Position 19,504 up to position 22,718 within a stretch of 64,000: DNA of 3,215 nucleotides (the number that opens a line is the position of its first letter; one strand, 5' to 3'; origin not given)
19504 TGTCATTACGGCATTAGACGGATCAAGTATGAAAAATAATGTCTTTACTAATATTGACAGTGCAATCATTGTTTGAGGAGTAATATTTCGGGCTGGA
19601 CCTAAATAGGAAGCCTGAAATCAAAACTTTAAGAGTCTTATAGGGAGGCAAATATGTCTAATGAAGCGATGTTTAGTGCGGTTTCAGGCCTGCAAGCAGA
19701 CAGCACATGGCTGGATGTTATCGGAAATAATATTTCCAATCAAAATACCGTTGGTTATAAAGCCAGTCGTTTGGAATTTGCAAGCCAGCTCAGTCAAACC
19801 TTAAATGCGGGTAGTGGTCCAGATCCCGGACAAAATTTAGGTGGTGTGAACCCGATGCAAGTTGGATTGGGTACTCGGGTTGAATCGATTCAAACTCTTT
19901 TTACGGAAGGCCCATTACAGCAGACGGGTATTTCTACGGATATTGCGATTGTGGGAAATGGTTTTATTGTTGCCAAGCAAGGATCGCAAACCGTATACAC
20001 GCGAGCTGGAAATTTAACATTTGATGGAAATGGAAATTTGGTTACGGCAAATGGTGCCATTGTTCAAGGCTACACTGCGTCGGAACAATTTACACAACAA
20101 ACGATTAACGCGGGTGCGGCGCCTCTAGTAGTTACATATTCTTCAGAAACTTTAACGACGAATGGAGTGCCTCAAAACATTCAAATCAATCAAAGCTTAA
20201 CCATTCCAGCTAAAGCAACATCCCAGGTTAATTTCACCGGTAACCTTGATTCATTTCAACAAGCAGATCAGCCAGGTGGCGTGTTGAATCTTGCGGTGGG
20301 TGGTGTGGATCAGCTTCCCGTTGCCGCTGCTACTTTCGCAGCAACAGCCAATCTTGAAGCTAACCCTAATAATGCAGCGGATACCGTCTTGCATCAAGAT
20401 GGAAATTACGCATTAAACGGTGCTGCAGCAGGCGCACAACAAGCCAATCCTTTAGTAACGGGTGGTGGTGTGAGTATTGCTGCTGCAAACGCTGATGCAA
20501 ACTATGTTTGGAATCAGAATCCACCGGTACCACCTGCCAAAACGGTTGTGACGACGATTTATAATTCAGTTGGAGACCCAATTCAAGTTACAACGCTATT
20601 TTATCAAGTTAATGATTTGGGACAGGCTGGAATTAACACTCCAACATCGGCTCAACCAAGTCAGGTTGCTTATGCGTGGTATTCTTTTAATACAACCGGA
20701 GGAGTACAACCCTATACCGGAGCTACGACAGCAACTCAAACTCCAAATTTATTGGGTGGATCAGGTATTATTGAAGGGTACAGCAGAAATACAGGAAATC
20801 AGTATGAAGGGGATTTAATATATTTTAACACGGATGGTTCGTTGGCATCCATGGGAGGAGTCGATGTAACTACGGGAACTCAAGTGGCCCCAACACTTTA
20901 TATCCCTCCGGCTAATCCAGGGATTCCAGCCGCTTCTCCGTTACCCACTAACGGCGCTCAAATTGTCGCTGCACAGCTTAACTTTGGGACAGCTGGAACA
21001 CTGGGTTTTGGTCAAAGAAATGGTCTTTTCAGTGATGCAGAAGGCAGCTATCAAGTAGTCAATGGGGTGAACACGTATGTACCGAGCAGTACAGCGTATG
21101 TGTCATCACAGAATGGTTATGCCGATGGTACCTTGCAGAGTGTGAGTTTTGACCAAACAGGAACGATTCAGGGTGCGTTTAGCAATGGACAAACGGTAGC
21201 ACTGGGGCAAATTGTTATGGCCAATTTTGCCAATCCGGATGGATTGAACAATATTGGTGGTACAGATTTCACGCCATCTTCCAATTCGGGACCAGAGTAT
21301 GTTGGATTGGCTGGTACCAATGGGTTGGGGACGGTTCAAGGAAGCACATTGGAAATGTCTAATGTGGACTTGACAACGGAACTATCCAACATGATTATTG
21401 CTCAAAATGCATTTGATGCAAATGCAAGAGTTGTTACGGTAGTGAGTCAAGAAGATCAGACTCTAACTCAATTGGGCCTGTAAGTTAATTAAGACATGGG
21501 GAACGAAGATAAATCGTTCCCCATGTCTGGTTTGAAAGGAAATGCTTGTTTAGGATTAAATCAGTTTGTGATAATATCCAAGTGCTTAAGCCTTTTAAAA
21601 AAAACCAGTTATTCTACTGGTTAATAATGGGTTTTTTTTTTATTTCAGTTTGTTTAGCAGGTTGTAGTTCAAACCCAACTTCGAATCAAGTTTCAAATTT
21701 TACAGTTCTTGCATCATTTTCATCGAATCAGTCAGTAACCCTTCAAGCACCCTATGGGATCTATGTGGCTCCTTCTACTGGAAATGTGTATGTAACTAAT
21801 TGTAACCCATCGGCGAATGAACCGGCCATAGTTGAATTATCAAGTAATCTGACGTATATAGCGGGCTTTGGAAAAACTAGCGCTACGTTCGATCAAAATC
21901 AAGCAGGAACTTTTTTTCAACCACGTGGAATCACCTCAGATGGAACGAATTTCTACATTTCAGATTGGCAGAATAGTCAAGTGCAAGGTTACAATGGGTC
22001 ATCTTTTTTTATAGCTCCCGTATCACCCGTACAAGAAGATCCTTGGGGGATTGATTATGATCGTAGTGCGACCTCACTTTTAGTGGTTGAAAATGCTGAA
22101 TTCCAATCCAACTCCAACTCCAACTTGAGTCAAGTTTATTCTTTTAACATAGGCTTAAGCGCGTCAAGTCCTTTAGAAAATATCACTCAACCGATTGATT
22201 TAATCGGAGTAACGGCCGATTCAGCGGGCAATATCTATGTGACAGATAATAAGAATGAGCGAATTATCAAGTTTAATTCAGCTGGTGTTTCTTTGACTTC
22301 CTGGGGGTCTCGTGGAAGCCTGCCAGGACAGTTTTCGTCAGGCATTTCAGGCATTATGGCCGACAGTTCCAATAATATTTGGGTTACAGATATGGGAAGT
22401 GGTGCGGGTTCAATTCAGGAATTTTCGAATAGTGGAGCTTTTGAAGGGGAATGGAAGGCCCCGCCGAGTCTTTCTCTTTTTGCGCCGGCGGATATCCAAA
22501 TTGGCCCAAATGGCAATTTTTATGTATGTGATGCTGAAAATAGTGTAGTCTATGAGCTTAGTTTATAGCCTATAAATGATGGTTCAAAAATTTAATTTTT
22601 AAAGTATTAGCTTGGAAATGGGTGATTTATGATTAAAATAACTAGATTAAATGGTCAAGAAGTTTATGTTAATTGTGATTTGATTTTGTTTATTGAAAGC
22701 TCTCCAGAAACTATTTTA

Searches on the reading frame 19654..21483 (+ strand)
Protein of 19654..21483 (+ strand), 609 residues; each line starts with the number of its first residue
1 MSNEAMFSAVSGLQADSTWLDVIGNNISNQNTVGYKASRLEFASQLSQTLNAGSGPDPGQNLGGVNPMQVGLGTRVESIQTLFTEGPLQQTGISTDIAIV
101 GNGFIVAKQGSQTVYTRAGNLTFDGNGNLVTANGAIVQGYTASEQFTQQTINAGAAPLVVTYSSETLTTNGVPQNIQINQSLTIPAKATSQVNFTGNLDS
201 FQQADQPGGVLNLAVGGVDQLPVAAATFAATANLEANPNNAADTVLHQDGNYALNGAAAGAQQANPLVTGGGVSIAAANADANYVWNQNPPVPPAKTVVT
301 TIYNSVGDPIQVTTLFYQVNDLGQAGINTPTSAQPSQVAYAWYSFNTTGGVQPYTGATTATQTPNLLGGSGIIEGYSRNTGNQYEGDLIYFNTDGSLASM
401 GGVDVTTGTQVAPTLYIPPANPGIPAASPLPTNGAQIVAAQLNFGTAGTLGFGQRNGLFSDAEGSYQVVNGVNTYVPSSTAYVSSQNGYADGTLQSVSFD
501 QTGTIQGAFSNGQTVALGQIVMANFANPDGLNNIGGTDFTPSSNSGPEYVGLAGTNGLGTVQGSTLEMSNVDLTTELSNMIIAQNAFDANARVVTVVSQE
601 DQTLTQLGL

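Call 4: search_protein_families(library=pfam, proteins=[window:19654-21483:+], max_evalue=0.01)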
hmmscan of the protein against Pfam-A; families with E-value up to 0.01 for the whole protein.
window:19654-21483:+ (609 aa): 3 families
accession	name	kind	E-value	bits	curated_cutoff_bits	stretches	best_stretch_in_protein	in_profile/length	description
PF06429.18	Flg_bbr_C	-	8.8e-12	44.8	23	1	565-607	4-46/46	Flagellar basal body rod FlgEFG protein C-terminal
PF22692.1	LlgE_F_G_D1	-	1e-10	42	27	1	98-184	1-47/64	Flagellar hook protein FlgE/F/G D1 domain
PF00460.25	Flg_bb_rod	-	1.3e-08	35.1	20.7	1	8-36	3-31/31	Flagella basal body rod protein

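Call 5: search_protein_families(library=ncbifam, proteins=[window:19654-21483:+], max_evalue=0.01)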
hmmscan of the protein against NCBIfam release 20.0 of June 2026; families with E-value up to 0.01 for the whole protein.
window:19654-21483:+ (609 aa): 27 families (the best 25 are shown)
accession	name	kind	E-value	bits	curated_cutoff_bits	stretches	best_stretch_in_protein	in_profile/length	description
NF004241.1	PRK05682.1-5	equivalog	1.4e-79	268.4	469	2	4-200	3-182/446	flagellar hook protein FlgE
TIGR02489.1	flgE_epsilon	equivalog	2e-74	251.4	412.85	2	5-213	4-205/719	flagellar hook protein FlgE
TIGR03506.1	FlgEFG_subfam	subfamily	1.8e-70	238.4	70.25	2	5-254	2-234/351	flagellar hook-basal body complex protein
NF004238.1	PRK05682.1-1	equivalog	6.7e-69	233.1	400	2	478-607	284-413/414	flagellar hook protein FlgE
NF009278.1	PRK12636.1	equivalog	1.2e-64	218.4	350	2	5-142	4-139/263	flagellar basal body rod protein FlgG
TIGR02488.1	flgG_G_neg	equivalog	1.5e-49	168.8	252.75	2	6-150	2-148/259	flagellar basal-body rod protein FlgG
NF004242.0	PRK05682.2-1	equivalog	1e-48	166.2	365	2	359-604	234-417/422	flagellar hook protein FlgE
NF004240.1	PRK05682.1-4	equivalog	7e-48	164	472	2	290-606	184-441/443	flagellar hook protein FlgE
NF005286.1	PRK06803.1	equivalog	3.8e-47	161.3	467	2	475-604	269-398/402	flagellar hook protein FlgE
NF004243.1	PRK05682.2-2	equivalog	1.8e-45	155.7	801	2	474-596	285-407/420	flagellar hook protein FlgE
NF009456.0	PRK12816.1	equivalog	7.3e-44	150.4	416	2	5-152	4-152/264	flagellar basal body rod protein FlgG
TIGR02490.1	flgF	equivalog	3.5e-42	144.5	178.5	1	7-588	2-218/218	flagellar basal-body rod protein FlgF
NF009279.0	PRK12637.1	equivalog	9.5e-33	113.6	663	2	469-599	335-464/473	flagellar hook protein FlgE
NF040922.1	flgE_Caulobact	equivalog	5.9e-31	108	750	2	469-599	365-495/505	flagellar hook protein FlgE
NF004495.0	PRK05841.1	equivalog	4.1e-23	81.8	857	2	478-595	461-589/603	flagellar hook protein FlgE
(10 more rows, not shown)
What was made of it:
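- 19654..21483 (+): flgE (hook protein, 609 aa). TIGR03506 at 238 bits (calls 4, 5).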

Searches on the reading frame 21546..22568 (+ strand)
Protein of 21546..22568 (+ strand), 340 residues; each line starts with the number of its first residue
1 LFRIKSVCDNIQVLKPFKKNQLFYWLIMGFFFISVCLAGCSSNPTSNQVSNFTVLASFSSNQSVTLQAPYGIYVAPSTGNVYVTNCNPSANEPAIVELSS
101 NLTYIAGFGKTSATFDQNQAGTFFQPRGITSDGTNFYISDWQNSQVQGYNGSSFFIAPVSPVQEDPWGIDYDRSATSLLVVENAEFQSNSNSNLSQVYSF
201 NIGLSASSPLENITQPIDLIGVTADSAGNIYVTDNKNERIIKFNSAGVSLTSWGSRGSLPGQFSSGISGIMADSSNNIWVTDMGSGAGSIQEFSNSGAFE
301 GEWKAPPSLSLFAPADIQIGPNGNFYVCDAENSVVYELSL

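Call 4: search_protein_families(library=pfam, proteins=[window:21546-22568:+], max_evalue=0.01)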
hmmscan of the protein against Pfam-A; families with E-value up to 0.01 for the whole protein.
window:21546-22568:+ (340 aa): 4 families
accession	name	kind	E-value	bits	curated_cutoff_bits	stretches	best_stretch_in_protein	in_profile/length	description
PF01436.27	NHL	-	3e-19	68.5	20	1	221-243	6-28/28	NHL repeat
PF22701.2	Mala_s_1-like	-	0.00031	21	27.5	1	163-281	39-146/195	Mal s 1 allergenic protein-like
PF08450.18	SGL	-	0.0017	18.5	26.3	0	195-308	115-228/246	SMP-30/Gluconolactonase/LRE-like region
PF25021.1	TEN_NHL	-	0.007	15.8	27.1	0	310-329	29-48/357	Teneurin NHL domain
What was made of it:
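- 21546..22568 (+): NHL-repeat beta-propeller protein with an N-terminal lipoprotein-like signal. A Kelch propeller holds this slot in relatives. Pfam NHL E=3e-19 (call 4).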

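Call 5: search_protein_families(library=ncbifam, proteins=[window:21546-22568:+], max_evalue=0.01)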
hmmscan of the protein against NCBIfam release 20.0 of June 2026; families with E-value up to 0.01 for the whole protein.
window:21546-22568:+ (340 aa): 2 families
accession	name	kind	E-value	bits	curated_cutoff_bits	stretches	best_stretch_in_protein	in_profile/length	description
NF035926.1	scyF_NHL_VPEP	equivalog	1e-18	67.7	350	2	224-301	207-281/376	scytonemin biosynthesis PEP-CTERM protein ScyF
NF033206.1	ScyE_fam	subfamily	1e-05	25.2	80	0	218-291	254-330/333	ScyD/ScyE family protein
